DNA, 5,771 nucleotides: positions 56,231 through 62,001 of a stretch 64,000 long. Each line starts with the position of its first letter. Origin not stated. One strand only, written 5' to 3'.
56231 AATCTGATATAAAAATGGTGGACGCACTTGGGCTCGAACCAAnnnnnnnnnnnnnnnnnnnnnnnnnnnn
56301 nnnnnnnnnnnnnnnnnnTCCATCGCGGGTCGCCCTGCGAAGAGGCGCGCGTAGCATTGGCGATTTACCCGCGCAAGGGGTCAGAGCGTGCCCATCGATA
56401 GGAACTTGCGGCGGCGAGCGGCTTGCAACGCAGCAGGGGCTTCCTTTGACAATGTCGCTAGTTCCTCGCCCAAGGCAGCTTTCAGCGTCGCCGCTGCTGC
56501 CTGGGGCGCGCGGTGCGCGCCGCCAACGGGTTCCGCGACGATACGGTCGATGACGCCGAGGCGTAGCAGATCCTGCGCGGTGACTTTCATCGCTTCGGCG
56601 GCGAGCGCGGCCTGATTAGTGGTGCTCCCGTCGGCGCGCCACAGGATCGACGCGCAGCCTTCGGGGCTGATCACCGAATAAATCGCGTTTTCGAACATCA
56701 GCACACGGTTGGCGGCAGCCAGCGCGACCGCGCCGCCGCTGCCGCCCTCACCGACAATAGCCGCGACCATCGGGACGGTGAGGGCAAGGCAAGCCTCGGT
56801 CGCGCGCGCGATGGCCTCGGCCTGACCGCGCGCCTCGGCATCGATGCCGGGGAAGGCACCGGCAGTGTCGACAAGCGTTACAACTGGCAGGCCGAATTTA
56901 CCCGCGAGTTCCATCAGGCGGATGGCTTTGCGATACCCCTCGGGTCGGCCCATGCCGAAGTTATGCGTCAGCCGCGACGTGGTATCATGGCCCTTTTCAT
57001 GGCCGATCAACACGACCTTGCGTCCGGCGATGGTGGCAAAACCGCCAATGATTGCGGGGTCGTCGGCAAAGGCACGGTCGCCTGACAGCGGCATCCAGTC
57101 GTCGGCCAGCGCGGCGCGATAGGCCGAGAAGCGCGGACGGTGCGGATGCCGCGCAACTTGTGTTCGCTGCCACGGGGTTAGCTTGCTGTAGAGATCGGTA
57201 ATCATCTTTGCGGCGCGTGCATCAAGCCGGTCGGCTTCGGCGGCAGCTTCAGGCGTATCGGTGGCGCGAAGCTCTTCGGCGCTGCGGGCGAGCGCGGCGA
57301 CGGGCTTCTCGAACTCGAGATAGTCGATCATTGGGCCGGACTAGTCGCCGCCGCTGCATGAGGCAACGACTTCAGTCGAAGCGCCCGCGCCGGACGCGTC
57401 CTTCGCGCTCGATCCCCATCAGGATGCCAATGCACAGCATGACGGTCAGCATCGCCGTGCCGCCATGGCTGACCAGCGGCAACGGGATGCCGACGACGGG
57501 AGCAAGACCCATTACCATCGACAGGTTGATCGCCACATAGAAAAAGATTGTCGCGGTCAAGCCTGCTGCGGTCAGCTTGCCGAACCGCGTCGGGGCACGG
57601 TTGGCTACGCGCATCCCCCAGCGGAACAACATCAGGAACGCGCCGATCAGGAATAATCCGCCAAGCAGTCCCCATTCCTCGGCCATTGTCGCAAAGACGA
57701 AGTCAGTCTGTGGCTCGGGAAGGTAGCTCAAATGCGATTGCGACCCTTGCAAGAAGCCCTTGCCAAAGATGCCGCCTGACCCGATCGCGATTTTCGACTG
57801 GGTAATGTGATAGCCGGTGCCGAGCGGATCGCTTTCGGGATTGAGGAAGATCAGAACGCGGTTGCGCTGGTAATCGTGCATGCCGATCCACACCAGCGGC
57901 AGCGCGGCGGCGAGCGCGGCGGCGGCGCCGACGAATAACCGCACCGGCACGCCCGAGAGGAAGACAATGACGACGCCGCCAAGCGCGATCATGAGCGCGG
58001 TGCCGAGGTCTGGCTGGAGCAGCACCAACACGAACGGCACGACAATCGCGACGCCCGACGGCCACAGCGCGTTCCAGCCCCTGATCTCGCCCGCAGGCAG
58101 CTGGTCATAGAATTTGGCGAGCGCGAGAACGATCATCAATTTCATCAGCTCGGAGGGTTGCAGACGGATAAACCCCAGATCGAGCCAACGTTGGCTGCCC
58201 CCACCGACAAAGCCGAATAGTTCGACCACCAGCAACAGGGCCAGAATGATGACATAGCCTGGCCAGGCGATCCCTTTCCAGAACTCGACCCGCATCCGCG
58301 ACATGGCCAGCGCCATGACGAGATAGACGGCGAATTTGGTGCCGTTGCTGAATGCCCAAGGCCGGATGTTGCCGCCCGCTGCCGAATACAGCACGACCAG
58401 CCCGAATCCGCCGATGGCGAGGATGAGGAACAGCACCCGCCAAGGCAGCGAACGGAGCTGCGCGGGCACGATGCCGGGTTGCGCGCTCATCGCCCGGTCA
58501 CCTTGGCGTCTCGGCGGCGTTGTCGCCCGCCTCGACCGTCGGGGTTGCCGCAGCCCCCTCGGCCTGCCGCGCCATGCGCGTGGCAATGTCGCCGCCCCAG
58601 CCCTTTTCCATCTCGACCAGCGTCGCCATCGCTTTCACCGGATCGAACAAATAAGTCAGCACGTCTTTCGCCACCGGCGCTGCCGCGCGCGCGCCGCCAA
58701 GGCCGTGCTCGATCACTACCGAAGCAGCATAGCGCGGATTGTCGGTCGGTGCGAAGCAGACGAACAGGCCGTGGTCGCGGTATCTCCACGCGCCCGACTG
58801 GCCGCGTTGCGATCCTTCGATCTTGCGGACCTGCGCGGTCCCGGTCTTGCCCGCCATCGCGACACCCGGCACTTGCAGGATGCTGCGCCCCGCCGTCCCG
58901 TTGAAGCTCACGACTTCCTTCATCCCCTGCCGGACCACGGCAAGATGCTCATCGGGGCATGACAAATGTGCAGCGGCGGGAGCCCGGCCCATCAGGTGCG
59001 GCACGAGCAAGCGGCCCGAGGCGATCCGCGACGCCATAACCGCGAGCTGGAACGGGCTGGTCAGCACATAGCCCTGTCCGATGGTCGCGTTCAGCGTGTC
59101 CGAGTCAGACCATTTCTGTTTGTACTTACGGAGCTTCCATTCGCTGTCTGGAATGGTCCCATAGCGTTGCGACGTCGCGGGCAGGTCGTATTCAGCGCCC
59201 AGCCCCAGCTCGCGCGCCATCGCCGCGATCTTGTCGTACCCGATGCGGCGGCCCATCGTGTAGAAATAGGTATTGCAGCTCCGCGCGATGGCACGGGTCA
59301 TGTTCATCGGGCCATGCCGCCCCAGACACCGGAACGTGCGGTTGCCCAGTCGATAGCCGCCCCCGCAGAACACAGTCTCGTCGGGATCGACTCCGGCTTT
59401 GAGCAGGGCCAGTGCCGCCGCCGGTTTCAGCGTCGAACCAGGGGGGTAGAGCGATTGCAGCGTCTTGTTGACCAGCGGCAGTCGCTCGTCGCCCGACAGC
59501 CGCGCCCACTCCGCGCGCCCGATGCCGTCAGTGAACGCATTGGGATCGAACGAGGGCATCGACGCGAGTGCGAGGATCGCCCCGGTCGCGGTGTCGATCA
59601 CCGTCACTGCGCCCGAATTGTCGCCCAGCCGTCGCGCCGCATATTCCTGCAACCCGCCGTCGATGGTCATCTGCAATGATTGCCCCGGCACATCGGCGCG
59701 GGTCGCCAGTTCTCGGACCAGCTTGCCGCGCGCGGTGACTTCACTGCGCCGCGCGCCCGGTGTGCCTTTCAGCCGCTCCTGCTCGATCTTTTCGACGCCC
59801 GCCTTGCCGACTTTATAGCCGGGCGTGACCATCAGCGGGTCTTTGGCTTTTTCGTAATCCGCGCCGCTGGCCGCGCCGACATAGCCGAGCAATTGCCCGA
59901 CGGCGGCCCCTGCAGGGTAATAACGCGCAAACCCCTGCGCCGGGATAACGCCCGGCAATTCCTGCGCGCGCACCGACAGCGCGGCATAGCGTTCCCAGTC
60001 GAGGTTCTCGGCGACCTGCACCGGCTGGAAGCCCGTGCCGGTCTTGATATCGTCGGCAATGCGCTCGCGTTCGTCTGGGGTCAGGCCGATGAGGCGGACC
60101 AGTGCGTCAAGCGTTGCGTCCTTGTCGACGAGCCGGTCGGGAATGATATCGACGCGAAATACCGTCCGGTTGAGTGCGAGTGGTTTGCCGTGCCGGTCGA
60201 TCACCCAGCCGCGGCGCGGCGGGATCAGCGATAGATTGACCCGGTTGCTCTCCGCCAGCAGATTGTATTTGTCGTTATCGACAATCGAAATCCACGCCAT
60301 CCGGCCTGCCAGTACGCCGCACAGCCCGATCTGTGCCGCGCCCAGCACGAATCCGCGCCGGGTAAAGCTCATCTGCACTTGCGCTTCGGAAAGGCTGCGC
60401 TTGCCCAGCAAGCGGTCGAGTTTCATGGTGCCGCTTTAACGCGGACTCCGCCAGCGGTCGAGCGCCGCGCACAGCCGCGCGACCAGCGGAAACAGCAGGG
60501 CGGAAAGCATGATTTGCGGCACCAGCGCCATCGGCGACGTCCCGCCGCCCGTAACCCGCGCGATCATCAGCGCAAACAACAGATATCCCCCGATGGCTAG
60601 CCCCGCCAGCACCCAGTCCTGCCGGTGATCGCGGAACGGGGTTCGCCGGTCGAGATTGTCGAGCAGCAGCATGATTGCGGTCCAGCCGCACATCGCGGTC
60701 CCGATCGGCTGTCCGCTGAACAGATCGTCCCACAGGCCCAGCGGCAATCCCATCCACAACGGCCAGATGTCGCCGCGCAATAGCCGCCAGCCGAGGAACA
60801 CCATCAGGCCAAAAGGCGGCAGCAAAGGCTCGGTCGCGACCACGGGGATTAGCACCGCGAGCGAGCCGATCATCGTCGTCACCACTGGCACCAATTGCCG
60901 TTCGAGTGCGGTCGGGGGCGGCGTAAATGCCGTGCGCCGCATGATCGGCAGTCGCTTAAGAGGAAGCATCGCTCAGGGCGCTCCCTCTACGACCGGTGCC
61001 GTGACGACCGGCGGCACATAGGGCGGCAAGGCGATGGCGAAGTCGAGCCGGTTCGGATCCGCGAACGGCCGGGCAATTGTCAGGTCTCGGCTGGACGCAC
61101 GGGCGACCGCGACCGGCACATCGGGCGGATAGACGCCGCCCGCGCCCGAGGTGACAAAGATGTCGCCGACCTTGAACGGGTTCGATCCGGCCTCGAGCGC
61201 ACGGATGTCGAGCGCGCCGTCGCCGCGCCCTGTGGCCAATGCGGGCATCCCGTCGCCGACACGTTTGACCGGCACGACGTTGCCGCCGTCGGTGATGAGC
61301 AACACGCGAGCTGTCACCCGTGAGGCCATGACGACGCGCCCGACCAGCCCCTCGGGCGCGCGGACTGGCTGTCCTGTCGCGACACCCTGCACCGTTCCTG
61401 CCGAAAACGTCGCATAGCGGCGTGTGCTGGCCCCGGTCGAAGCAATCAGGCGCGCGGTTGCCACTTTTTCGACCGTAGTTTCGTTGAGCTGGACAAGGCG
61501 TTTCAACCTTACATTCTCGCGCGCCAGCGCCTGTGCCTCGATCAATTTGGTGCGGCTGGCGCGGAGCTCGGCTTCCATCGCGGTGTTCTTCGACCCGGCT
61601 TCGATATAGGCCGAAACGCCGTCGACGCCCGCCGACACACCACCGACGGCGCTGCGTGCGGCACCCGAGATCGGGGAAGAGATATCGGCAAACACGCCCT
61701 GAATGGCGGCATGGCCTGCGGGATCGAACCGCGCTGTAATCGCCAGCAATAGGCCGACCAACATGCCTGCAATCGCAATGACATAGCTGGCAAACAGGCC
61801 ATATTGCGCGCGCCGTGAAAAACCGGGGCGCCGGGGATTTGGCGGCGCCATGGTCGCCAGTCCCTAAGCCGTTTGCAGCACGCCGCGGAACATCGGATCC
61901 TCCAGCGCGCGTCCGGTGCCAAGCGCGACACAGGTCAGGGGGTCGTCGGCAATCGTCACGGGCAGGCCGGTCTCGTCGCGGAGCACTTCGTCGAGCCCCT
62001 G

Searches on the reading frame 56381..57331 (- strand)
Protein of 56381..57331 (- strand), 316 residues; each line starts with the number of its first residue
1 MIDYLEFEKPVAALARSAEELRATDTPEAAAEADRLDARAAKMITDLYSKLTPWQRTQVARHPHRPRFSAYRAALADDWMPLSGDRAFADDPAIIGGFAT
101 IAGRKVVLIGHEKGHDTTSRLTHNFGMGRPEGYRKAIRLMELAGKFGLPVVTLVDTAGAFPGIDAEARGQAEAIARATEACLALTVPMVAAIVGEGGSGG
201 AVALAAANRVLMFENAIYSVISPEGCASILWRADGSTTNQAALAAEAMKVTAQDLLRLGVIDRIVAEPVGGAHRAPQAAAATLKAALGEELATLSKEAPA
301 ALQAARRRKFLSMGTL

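Call 62: search_protein_families(library=pfam, proteins=[window:56381-57331:-], max_evalue=0.00001)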
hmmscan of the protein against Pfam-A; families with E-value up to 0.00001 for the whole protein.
window:56381-57331:- (316 aa): 2 families
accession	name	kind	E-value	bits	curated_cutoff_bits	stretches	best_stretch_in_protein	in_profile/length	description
PF03255.19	ACCA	-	2.5e-126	421.5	23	1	4-314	1-310/310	Acetyl co-enzyme A carboxylase carboxyltransferase-like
PF01039.27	Carboxyl_trans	-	1.7e-16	60.4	22.3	1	93-250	283-438/493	Carboxyl transferase domain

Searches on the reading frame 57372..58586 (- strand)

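Call 62: search_protein_families(library=pfam, proteins=[window:57372-58586:-], max_evalue=0.00001)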
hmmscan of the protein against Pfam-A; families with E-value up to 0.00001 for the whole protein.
window:57372-58586:- (404 aa): 1 family
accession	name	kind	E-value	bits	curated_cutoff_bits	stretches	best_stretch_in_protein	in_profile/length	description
PF01098.24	FTSW_RODA_SPOVE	-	9.6e-96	321.3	26.4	1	52-395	4-353/356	Cell cycle protein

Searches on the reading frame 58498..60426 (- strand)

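Call 75: search_protein_families(library=pfam, proteins=[window:58498-60426:-], max_evalue=0.0001)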
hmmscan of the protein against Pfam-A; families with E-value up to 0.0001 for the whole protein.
window:58498-60426:- (642 aa): 2 families
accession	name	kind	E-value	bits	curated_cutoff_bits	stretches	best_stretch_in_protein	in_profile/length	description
PF00905.27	Transpeptidase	-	4.1e-58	197.4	22.1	1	272-590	1-298/299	Penicillin binding protein transpeptidase domain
PF03717.20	PBP_dimer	-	2.9e-36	126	24.4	1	68-240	2-179/180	Penicillin-binding Protein dimerisation domain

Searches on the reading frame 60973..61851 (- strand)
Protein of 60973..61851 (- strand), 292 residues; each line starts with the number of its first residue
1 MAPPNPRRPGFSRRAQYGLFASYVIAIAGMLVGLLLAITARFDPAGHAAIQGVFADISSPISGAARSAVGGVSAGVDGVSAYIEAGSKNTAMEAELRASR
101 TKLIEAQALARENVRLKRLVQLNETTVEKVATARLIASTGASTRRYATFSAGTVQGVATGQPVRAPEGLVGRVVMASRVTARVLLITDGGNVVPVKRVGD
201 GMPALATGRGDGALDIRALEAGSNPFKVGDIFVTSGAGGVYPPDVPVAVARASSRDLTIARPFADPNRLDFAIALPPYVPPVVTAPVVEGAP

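Call 75: search_protein_families(library=pfam, proteins=[window:60973-61851:-], max_evalue=0.0001)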
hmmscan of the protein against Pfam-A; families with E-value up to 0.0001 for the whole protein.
window:60973-61851:- (292 aa): 1 family
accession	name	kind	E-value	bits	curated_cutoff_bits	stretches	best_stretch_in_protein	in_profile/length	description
PF04085.20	MreC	-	9.7e-22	77.8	28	1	136-269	2-140/147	Rod shape-determining protein MreC, barrel core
